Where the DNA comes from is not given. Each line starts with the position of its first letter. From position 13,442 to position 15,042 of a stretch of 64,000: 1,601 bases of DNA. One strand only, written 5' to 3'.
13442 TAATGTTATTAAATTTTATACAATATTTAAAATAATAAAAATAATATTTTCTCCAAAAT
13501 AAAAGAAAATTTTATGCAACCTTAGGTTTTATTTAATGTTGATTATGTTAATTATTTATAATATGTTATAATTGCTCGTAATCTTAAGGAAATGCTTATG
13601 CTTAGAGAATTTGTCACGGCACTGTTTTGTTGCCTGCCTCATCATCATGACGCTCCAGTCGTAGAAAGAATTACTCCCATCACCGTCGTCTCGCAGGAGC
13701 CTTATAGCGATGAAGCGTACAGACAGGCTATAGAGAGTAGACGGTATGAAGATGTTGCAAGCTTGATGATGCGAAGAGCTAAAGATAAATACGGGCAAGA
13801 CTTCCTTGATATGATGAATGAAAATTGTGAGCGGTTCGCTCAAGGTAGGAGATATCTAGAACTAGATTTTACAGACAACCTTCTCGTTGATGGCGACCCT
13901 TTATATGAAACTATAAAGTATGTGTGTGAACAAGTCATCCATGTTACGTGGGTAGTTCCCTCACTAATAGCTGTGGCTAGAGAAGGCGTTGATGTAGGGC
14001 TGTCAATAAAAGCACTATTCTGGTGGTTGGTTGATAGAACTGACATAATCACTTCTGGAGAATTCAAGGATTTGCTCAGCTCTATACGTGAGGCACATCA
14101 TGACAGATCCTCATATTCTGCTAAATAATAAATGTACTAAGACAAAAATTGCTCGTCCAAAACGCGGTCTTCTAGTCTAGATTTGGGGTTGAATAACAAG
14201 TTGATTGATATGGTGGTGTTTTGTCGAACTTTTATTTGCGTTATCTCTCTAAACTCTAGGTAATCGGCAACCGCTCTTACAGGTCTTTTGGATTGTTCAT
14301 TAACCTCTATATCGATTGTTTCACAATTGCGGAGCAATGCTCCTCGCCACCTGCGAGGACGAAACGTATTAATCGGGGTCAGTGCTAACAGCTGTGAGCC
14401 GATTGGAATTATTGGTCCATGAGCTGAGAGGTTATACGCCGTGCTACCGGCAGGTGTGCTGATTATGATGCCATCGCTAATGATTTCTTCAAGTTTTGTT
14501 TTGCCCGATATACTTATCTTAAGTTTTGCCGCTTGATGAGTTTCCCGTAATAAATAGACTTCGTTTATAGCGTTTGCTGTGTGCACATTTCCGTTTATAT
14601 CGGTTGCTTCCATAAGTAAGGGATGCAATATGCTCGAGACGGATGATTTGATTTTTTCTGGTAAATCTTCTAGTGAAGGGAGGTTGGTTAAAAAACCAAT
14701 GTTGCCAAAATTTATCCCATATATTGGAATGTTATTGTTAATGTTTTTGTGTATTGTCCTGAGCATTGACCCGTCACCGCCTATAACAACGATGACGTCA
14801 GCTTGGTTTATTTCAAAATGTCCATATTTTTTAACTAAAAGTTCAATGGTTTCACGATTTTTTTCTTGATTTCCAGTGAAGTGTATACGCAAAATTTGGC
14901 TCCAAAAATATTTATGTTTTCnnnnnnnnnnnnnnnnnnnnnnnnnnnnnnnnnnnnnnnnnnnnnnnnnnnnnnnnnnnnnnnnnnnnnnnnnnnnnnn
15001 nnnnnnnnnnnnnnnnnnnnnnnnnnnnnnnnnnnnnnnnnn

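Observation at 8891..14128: Complete [FeFe]-hydrogenase maturase operon hydG-hydE-hydF without hydA, flanked by two GC-rich foreign-looking genes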

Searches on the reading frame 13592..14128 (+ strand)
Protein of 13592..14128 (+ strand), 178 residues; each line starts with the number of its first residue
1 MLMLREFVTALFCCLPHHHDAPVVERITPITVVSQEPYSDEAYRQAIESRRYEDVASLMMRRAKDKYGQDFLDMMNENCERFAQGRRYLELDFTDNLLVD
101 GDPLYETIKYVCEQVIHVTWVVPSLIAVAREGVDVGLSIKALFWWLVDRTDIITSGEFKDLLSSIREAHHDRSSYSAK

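Call 3: search_protein_families(library=ncbifam, proteins=[window:13592-14128:+], max_evalue=0.01)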
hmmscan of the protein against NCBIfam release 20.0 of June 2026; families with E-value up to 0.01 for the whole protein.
window:13592-14128:+ (178 aa): 0 families

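Call 4: search_protein_families(library=pfam, proteins=[window:13592-14128:+], max_evalue=0.01)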
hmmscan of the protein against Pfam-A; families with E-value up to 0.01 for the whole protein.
window:13592-14128:+ (178 aa): 1 family
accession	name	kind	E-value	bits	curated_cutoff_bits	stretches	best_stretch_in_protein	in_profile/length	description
PF04970.19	LRAT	-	0.009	16.7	24.3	0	43-88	65-116/120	Lecithin retinol acyltransferase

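Call 62: search_protein_families(library=phrogs, proteins=[window:13592-14128:+], max_evalue=0.01)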
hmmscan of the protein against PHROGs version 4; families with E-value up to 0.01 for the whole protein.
window:13592-14128:+ (178 aa): 0 families

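Call 64: search_protein_families(library=padloc, proteins=[window:13592-14128:+], max_evalue=0.001)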
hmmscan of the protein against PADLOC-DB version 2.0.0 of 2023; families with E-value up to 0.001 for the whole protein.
window:13592-14128:+ (178 aa): 0 families

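Call 65: search_protein_representatives(protein=window:13592-14128:+)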
Query: 178 residues. Proteins with E-value up to 0.001 (for the whole library): 2; up to 1e-10: 2; up to 1e-30: 1. The best 2 are listed.
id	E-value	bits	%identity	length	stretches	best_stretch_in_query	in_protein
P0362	3.6e-115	397.9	100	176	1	3-178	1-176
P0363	5.5e-15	71.7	21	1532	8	54-124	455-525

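Call 66: search_protein_families(library=pfam, proteins=[P0363], max_evalue=0.01)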
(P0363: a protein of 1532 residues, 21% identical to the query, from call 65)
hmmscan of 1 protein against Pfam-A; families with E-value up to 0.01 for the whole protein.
P0363 (1532 aa): 9 families
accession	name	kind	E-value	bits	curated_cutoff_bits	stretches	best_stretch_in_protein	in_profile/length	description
PF15849.10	DUF4722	-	5.3e-35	121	27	6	1128-1182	95-148/167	Domain of unknown function (DUF4722)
PF01442.23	Apolipoprotein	-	6.5e-20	72.1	90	1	438-527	100-185/190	Apolipoprotein A1/A4/E domain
PF05596.16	Taeniidae_ag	-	1.3e-14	54.2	31.9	0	697-721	22-46/55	Taeniidae antigen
PF05532.17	CsbD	-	6e-12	45.7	40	0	442-461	3-22/53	CsbD-like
PF16289.11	PIN_12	-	2.4e-08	35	32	0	949-1058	43-142/172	PIN domain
PF07326.16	RCS1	-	2e-05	25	25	0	941-999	71-128/232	Regulator of chromosome segregation 1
PF09769.14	ApoO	-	2e-05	24.9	31.4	0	474-524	9-57/131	Apolipoprotein O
PF15821.10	DUF4709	-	0.00041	21.2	27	0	1303-1355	51-102/110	Domain of unknown function (DUF4709)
PF12732.12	YtxH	-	0.00068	20.5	37.5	0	946-972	28-61/71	YtxH-like protein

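Call 74: predict_structure(protein=window:13592-14128:+)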
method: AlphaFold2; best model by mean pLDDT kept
length: 178 residues; sequences in the alignment: 1
mean_pLDDT: 42.5   pTM: 0.35
mean pLDDT of the five models: 42.5, 41.6, 38.7, 37.4, 35.9
residues with pLDDT >= 90: 0; 70-90: 3; 50-70: 39; < 50: 136
segments of 3 or more residues with pLDDT < 50: 1-33, 78-178
pLDDT, mean of each block of 10 residues (from residue 1): 30 30 31 58 62 58 60 51 35 33 45 40 40 40 40 39 39 31
secondary structure, 60 per line:
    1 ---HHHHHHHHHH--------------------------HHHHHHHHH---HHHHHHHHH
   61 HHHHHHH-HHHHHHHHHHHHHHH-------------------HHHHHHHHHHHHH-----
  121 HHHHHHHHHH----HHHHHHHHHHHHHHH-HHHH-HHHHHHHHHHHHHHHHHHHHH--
elements in order: H4-13 H40-48 H52-67 H69-83 H103-115 H121-130 H135-149 H151-154 H156-176

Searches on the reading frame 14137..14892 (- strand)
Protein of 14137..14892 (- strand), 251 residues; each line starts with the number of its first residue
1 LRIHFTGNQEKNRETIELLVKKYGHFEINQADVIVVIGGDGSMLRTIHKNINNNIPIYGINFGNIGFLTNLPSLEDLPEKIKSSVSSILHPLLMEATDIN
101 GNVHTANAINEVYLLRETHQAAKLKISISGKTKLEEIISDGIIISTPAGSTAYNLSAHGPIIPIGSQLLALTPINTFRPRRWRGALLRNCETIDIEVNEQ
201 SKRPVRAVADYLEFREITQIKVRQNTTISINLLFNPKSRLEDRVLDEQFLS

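Call 37: search_protein_families(library=ncbifam, proteins=[window:14137-14892:-], max_evalue=1e-15)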
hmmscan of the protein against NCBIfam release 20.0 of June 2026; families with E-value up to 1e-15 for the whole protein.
window:14137-14892:- (251 aa): 16 families
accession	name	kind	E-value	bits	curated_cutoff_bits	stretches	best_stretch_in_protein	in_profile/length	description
NF003406.0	PRK04761.1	equivalog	3.2e-105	350.9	211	1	2-250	7-256/257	NAD kinase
NF002521.0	PRK01911.1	equivalog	9.3e-29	100.7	309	1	27-223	59-260/292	NAD kinase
NF002984.0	PRK03708.1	equivalog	1.7e-28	99.9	326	1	30-224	57-251/277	NAD(+) kinase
NF002306.0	PRK01231.1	equivalog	8e-27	94.1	316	1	29-210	65-249/299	NAD(+) kinase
NF002561.0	PRK02155.1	equivalog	9e-27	94.1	371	1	29-223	63-261/297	NAD kinase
NF010678.0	PRK14076.1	equivalog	1e-26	94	493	1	22-179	341-502/570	bifunctional NADP phosphatase/NAD kinase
NF002255.0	PRK01185.1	subfamily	2.4e-24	85.9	304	1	27-246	49-267/271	NAD(+) kinase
NF010679.0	PRK14077.1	equivalog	4.8e-24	85.2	343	1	22-198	55-235/287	NAD(+) kinase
NF002892.0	PRK03372.1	equivalog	1.1e-23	84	299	1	17-210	56-252/312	NAD kinase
NF010677.0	PRK14075.1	equivalog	3.7e-23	82.4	260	1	20-224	29-227/257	NAD(+) kinase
NF002893.0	PRK03378.1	equivalog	3.7e-23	82.3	386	1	29-200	62-236/292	NAD(+) kinase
NF002579.0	PRK02231.1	equivalog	4.4e-23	82.1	459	1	29-175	69-220/301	NAD(+) kinase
NF002732.0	PRK02649.1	equivalog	7.2e-22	78.3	348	1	30-176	68-218/305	NAD(+) kinase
NF003424.0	PRK04885.1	equivalog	8e-22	77.7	220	1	16-225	21-238/265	NAD kinase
NF003391.0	PRK04539.1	equivalog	1.8e-21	76.5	470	1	30-175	68-217/296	inorganic polyphosphate/ATP-NAD kinase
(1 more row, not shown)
